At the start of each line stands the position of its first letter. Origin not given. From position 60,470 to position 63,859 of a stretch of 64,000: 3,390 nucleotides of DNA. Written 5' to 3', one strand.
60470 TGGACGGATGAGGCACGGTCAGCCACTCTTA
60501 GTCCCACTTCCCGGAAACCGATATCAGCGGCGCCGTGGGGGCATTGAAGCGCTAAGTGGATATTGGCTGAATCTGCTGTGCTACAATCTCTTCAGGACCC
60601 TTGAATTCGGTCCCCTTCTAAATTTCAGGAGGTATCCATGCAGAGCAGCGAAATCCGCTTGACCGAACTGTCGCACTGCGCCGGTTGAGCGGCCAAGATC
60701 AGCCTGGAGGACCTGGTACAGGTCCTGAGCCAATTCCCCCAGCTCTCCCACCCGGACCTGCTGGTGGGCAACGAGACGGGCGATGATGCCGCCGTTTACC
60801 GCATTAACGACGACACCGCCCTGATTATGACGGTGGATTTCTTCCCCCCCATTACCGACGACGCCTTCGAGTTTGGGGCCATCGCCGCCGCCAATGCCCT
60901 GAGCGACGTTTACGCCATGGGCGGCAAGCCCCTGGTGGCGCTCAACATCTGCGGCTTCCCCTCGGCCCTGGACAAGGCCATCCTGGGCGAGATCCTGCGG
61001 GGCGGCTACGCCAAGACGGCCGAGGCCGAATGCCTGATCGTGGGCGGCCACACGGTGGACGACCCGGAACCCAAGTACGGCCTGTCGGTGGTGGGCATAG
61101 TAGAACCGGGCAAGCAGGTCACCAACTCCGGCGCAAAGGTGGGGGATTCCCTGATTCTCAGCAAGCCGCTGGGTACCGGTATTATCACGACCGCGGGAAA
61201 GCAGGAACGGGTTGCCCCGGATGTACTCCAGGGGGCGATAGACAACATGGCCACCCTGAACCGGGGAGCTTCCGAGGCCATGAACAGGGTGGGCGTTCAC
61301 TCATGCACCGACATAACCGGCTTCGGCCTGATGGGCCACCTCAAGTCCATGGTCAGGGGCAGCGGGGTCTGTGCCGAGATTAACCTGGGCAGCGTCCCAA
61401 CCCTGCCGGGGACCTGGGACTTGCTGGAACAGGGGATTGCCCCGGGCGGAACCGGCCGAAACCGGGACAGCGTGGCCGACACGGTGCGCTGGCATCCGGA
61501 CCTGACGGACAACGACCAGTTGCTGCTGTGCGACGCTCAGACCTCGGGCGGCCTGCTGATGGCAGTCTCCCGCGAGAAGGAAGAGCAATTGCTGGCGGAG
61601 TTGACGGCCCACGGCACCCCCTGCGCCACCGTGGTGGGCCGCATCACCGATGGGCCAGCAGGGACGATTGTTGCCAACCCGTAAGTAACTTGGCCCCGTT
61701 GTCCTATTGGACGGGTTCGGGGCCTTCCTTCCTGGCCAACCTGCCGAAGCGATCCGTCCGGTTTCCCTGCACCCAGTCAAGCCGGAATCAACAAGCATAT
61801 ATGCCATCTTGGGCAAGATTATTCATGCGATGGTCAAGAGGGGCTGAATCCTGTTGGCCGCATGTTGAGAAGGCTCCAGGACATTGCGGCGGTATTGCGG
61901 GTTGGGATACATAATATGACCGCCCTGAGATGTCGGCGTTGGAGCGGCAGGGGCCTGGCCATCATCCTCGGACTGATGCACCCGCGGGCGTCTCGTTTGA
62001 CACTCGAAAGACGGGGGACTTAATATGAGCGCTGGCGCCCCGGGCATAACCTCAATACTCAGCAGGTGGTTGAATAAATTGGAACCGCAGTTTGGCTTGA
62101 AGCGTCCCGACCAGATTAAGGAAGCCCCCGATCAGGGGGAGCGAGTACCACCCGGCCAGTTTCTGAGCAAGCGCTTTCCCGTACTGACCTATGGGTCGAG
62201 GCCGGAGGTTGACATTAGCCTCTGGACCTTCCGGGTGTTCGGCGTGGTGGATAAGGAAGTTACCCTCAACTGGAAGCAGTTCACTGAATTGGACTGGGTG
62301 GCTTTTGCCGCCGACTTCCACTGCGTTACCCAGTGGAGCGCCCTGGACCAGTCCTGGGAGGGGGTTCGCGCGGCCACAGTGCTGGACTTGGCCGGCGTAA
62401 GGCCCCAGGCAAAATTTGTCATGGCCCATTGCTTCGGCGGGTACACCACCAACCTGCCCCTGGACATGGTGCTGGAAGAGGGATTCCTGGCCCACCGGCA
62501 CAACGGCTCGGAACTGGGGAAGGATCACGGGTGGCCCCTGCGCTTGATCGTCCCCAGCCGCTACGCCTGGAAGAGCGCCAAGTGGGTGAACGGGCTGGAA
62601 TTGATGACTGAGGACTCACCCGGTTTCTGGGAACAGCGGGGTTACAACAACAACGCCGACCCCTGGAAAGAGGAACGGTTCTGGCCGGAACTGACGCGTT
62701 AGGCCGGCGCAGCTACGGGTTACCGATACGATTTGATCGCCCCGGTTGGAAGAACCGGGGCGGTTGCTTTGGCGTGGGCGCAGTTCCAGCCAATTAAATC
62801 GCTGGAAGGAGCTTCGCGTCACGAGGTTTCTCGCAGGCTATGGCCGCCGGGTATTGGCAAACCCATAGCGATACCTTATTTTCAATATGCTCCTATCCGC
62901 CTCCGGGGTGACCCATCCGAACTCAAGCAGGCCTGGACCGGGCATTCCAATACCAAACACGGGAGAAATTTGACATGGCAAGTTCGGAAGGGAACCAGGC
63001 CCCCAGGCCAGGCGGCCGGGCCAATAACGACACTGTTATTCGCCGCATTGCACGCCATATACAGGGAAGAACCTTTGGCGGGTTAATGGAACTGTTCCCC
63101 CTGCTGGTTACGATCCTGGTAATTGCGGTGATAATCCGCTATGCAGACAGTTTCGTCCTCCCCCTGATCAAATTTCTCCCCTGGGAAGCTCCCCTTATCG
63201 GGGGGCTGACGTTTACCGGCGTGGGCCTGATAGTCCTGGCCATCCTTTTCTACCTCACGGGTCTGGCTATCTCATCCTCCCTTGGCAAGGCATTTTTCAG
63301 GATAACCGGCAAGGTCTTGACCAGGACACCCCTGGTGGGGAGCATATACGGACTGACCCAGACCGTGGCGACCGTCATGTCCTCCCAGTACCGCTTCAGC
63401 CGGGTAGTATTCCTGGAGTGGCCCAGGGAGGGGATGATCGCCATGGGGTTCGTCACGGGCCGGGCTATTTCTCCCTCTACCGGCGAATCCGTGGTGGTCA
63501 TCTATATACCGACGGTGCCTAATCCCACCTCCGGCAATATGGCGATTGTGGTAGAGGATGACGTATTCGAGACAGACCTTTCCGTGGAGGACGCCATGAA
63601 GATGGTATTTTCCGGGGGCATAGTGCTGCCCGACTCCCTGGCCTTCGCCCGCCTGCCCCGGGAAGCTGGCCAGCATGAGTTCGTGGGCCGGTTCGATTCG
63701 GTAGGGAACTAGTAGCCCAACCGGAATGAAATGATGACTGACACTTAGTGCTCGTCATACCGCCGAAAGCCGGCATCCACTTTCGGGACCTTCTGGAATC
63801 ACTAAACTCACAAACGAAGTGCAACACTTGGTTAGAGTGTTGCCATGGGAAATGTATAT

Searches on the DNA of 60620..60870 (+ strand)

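Call 33: search_rna_families(source=window, start=60620, end=60870, threshold=evalue, max_evalue=10)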
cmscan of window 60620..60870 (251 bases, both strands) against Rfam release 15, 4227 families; matches with E-value up to 10: 2.
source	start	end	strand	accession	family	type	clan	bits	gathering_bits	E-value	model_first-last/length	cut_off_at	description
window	60812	60840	+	RF03753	mir-1986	Gene; miRNA;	-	14.2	50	5.2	17-45/60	no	mir-1986 microRNA precursor family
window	60661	60784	-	RF02204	WT1-AS_2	Gene; lncRNA;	-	10.3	45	7.3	1-137/137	no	WT1 antisense RNA conserved region 2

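Call 54: build_rna_model(alignment_id=A4, structure=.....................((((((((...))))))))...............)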
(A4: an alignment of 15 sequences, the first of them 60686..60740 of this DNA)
Model R1 built from alignment A4 (15 sequences, 55 columns); structure: as given.
model positions 55; base pairs 8; branch points 0; effective number of sequences 2.78; information 1.011 bits per position. Calibrated on 0.2 Mb of random sequence (short: E-values are rough).
structure used (alignment columns):
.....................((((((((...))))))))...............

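Call 55: search_with_rna_model(model_id=R1, source=window, filters=off, max_evalue=10, show_alignments=3)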
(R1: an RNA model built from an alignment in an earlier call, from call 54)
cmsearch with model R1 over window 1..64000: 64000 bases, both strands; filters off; matches with E-value up to 10: 26.
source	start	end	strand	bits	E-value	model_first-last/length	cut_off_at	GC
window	60686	60740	+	88.3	8.3e-21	1-55/55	no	0.62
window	54354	54391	-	8.4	1.5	1-55/55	no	0.63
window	54949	54979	+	7.6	2.4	1-55/55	no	0.68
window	16299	16363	-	7.5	2.5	1-55/55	no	0.68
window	1127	1172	+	7.4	2.6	1-55/55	no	0.72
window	12130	12174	+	7.4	2.7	1-55/55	no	0.6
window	59673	59689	-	6.9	3.5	23-39/55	no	0.65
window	50072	50139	+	6.6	4.2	1-55/55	no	0.69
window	29770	29815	+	6.3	5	1-55/55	no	0.41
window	33043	33057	+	6.2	5.4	24-38/55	no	0.73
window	18921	18990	-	6.1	5.7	1-55/55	no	0.63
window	60155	60179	-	6.1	5.9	22-46/55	no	0.64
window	57312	57338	+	5.9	6.2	1-55/55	no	0.59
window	60710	60726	-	5.9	6.5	23-39/55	no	0.59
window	26219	26253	+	5.8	6.7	1-55/55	no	0.51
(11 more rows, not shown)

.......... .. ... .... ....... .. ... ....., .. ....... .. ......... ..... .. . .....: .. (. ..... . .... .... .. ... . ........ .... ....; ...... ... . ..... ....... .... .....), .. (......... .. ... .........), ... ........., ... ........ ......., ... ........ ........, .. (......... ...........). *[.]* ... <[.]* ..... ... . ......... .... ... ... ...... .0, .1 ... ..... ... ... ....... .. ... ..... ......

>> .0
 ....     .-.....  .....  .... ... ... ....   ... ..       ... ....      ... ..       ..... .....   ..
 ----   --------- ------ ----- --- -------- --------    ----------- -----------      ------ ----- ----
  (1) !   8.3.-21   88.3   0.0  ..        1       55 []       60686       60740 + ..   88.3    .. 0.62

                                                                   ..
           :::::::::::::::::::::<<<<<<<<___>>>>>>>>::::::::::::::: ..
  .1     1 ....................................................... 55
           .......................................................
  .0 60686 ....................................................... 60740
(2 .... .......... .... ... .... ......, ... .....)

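Call 59: build_rna_model(alignment_id=A4, structure=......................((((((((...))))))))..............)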
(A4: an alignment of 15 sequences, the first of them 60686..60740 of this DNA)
Model R2 built from alignment A4 (15 sequences, 55 columns); structure: as given.
model positions 55; base pairs 8; branch points 0; effective number of sequences 2.35; information 1.012 bits per position. Calibrated on 0.2 Mb of random sequence (short: E-values are rough).
structure used (alignment columns):
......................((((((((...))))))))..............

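Call 60: search_with_rna_model(model_id=R2, source=window, filters=off, max_evalue=10, show_alignments=1)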
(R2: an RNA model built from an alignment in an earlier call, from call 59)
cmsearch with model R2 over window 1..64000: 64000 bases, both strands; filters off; matches with E-value up to 10: 36.
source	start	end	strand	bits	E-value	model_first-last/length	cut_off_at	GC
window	60686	60740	+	88.4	7.7e-24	1-55/55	no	0.62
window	60708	60726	-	14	0.024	23-41/55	no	0.58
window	16299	16363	-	9.3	0.53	1-55/55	no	0.68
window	55983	55993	+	8.9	0.71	27-37/55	no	0.64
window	50072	50139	+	8.2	1.1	1-55/55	no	0.69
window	1127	1172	+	8.2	1.1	1-55/55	no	0.72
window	16028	16059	+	7.9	1.4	1-55/55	no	0.47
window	28490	28502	-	7.9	1.4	26-38/55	no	0.77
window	34555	34574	-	7.7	1.6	23-42/55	no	0.85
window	61370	61400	+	7.6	1.7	1-55/55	no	0.58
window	63425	63475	+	7.4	1.9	1-55/55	no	0.65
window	12130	12174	+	7.4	2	1-55/55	no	0.6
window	39023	39033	+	7.4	2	27-37/55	no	0.73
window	8420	8434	-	7.2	2.2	25-39/55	no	0.87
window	55701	55711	+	7.1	2.3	27-37/55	no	0.73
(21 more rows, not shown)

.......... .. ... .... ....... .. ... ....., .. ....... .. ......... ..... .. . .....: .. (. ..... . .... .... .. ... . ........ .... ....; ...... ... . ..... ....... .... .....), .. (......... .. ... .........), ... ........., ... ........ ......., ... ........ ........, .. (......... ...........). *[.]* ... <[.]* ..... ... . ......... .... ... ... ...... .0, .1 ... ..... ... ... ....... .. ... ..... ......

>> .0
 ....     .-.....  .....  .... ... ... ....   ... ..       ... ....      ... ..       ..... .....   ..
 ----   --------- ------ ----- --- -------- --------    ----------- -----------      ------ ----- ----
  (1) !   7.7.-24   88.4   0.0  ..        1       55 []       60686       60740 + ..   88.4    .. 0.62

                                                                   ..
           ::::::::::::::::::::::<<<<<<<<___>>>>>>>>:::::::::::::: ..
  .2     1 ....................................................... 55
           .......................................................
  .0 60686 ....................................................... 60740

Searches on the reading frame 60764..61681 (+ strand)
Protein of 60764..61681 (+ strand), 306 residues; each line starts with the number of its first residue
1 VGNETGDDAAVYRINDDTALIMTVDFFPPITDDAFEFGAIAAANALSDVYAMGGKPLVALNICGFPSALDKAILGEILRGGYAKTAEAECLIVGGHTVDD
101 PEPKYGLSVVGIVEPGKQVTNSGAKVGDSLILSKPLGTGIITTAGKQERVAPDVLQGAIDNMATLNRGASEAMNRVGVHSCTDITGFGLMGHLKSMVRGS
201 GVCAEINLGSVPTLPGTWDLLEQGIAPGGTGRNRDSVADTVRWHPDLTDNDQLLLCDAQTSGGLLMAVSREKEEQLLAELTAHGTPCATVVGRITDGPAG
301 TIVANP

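Call 27: search_protein_families(library=ncbifam, proteins=[window:60764-61681:+])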
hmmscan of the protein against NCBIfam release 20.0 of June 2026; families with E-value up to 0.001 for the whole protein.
window:60764-61681:+ (306 aa): 16 families
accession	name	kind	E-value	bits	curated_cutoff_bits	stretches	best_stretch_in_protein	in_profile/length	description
TIGR00476.1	selD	equivalog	6.4e-105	350.8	125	1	2-272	41-310/311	selenide, water dikinase SelD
NF002098.0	PRK00943.1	equivalog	1.7e-97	326.4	299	1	2-296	45-336/347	selenide, water dikinase SelD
NF010705.0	PRK14105.1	equivalog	4.2e-45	154.1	291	1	6-220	47-277/345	selenide, water dikinase SelD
TIGR04369.1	fusion_not_SelD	hypoth_equivalog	2.1e-39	135.2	700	1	5-279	382-692/701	oxidoreductase/SelD-related fusion protein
TIGR01379.1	thiL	equivalog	7.1e-26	90.9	184.15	1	4-215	22-240/320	thiamine-phosphate kinase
TIGR03267.1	methan_mark_2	hypoth_equivalog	1.9e-16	60.1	365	1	4-213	42-248/323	methanogenesis marker 2 protein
NF004351.0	PRK05731.1-4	equivalog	1.4e-15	57.2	324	1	6-209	38-245/321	thiamine-phosphate kinase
TIGR04049.1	AIR_rel_sll0787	hypoth_equivalog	6.7e-13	48.4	321.3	1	4-215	41-245/318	sll0787 family AIR synthase-like protein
NF004353.0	PRK05731.2-2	equivalog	1.6e-09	37.3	301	1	4-212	17-226/311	thiamine-phosphate kinase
TIGR02124.1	hypE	equivalog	1.6e-07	30.6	251.6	1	6-213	33-245/332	hydrogenase expression/formation protein HypE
NF004350.0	PRK05731.1-1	equivalog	1.8e-07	30.3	441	1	8-213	30-241/325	thiamine-phosphate kinase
TIGR04050.1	MSMEG_0567_Cter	hypoth_equivalog_domain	2.2e-06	27.4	312.2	1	38-213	64-228/296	MSMEG_0567/sll0787 family protein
TIGR01736.1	FGAM_synth_II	equivalog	2.2e-06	26.3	525.75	1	5-210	417-640/718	phosphoribosylformylglycinamidine synthase subunit PurL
NF004354.0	PRK05731.2-3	equivalog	2.6e-06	27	204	1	42-138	54-149/273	thiamine-phosphate kinase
NF002290.1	PRK01213.1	equivalog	6.3e-06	24.6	648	1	5-209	422-642/723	phosphoribosylformylglycinamidine synthase subunit PurL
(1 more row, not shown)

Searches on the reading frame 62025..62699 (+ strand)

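Call 27: search_protein_families(library=ncbifam, proteins=[window:62025-62699:+])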
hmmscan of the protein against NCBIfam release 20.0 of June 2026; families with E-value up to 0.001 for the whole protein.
window:62025-62699:+ (225 aa): 4 families
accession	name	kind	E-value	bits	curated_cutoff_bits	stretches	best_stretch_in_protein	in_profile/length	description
TIGR04555.1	sulfite_DH_soxC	equivalog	1.1e-15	57.5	420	1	109-196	168-257/408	sulfite dehydrogenase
NF003767.0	PRK05363.1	equivalog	3.8e-13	49.4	207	1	143-206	194-258/320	protein-methionine-sulfoxide reductase catalytic subunit MsrP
NF052245.1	SorA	equivalog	1.5e-10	40.4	600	1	110-208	153-260/396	SorA family sulfite dehydrogenase catalytic subunit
NF052247.1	SorT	equivalog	1.4e-05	24.1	570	1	149-208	198-257/387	SorT family sulfite dehydrogenase catalytic subunit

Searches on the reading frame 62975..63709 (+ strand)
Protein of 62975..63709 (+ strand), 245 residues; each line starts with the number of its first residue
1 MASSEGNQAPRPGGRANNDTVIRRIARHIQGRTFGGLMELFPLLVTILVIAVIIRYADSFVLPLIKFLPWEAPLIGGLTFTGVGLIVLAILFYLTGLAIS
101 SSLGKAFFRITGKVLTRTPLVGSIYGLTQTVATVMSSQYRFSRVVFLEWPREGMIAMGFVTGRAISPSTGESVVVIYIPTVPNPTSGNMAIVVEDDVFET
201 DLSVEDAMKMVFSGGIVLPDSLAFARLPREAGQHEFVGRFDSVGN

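Call 27: search_protein_families(library=ncbifam, proteins=[window:62975-63709:+])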
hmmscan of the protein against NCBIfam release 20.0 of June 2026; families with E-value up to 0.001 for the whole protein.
window:62975-63709:+ (245 aa): 0 families

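Call 50: search_protein_families(library=pfam, max_evalue=0.0001, proteins=[window:62975-63709:+])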
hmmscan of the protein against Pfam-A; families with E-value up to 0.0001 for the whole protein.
window:62975-63709:+ (245 aa): 1 family
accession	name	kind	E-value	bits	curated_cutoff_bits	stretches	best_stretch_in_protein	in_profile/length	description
PF04367.18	DUF502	-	1e-21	77.3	23.8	1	86-186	1-107/107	Protein of unknown function (DUF502)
